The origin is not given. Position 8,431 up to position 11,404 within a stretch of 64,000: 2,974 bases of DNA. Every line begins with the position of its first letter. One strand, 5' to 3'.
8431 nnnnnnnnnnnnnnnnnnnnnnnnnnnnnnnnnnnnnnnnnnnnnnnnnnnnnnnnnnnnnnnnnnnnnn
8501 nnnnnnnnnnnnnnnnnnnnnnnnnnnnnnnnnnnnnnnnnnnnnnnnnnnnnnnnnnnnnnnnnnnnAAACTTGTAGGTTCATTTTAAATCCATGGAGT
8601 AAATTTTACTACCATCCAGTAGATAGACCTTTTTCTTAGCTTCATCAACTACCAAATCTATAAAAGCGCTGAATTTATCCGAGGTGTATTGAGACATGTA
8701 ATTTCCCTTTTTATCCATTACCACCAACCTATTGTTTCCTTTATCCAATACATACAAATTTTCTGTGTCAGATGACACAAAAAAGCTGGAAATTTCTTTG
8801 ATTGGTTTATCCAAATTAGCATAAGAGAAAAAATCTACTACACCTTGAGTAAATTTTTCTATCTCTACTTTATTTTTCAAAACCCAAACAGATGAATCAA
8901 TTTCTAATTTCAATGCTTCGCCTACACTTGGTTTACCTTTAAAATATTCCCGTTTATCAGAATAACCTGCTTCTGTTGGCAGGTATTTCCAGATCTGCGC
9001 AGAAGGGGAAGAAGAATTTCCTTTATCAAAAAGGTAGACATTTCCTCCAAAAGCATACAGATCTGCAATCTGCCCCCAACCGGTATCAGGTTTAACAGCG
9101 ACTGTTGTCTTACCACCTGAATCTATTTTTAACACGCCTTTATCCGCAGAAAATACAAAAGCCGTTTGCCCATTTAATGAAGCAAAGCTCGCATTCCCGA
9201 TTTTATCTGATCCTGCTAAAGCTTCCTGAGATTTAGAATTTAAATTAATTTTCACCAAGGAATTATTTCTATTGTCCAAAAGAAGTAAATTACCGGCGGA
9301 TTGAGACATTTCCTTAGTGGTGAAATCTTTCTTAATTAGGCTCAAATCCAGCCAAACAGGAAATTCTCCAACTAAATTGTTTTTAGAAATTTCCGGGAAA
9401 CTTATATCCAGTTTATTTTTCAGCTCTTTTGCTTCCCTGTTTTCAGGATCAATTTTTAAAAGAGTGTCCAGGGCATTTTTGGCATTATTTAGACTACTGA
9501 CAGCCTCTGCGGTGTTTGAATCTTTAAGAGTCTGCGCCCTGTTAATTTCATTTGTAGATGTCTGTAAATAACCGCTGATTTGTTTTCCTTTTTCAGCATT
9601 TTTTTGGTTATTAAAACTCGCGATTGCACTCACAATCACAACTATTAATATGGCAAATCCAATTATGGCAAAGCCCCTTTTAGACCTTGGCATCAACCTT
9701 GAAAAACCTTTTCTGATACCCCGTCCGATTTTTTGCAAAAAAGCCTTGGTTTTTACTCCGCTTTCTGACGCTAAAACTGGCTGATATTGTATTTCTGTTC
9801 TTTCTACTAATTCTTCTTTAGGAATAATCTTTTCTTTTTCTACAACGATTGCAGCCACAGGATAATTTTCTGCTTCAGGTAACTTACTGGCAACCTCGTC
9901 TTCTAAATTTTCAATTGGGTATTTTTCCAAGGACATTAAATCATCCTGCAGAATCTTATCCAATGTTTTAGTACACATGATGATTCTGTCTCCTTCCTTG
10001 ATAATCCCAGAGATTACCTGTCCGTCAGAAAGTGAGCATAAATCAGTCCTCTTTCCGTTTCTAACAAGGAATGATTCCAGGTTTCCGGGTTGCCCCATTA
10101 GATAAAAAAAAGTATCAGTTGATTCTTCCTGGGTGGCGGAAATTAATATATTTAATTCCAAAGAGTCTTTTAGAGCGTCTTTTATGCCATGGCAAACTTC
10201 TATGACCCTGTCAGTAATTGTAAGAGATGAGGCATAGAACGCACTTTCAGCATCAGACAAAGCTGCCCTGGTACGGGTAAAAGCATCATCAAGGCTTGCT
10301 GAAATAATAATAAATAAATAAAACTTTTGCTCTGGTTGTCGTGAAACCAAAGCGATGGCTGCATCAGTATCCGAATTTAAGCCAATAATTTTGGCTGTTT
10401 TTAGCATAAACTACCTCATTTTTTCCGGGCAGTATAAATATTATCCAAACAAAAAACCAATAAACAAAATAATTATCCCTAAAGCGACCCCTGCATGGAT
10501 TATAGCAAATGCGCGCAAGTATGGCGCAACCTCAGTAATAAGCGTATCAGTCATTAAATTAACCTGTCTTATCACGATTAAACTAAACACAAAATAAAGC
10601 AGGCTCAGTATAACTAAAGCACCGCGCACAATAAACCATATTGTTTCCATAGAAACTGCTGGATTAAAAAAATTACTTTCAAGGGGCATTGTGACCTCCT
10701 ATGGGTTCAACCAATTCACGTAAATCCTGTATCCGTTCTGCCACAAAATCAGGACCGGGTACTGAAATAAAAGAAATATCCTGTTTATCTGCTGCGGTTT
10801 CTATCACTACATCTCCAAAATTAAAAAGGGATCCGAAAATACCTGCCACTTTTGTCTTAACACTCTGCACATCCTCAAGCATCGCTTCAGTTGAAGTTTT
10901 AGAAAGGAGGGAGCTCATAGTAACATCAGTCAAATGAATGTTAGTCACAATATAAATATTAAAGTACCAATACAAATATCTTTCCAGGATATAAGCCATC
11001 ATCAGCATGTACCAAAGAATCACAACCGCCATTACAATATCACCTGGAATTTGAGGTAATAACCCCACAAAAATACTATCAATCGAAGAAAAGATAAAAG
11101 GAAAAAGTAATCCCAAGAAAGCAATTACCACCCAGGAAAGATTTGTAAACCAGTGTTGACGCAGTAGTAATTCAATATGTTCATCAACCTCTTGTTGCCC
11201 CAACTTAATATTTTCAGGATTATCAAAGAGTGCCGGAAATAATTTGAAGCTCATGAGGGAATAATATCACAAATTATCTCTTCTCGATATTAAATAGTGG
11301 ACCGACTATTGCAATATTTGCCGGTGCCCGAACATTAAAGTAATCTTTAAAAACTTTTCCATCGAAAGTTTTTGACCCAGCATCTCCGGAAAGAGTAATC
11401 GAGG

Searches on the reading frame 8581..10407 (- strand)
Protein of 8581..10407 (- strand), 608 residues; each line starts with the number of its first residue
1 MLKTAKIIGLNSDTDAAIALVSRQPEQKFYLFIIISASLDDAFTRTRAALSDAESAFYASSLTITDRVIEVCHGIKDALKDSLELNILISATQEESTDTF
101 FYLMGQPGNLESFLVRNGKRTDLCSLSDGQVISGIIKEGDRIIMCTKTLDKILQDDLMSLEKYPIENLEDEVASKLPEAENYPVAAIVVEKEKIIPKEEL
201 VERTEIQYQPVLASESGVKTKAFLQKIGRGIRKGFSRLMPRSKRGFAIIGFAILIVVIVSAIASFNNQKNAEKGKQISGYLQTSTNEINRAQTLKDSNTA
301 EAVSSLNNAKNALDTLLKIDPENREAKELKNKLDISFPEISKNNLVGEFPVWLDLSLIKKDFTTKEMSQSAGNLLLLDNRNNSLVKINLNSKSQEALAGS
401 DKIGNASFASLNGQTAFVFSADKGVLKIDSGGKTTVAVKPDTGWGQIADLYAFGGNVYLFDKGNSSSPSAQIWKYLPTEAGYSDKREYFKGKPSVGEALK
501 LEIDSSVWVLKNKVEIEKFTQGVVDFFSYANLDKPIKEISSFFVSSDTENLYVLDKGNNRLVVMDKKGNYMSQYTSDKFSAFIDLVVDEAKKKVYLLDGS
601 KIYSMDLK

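Call 8: search_protein_families(library=pfam, proteins=[window:8581-10407:-], max_evalue=0.01)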
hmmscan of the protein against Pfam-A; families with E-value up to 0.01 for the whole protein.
window:8581-10407:- (608 aa): 2 families
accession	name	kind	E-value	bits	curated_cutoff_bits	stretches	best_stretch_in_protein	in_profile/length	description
PF14853.12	Fis1_TPR_C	-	0.00022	21.8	25.3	1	307-331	18-42/53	Fis1 C-terminal tetratricopeptide repeat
PF01436.27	NHL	-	0.0034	17.8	20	0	547-563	11-27/28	NHL repeat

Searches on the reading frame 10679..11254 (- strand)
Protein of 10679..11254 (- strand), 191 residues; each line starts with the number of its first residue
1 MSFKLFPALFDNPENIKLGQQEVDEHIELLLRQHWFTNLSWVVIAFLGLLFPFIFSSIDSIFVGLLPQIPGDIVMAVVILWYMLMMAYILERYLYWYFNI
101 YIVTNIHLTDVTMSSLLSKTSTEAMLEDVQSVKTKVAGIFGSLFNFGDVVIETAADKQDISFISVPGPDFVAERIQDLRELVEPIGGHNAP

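Call 8: search_protein_families(library=pfam, proteins=[window:10679-11254:-], max_evalue=0.01)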
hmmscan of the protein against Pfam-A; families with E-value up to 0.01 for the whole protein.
window:10679-11254:- (191 aa): 1 family
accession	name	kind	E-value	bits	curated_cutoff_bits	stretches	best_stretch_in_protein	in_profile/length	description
PF03703.20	bPH_2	-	7.5e-06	26.5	22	1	113-175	16-78/78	Bacterial PH domain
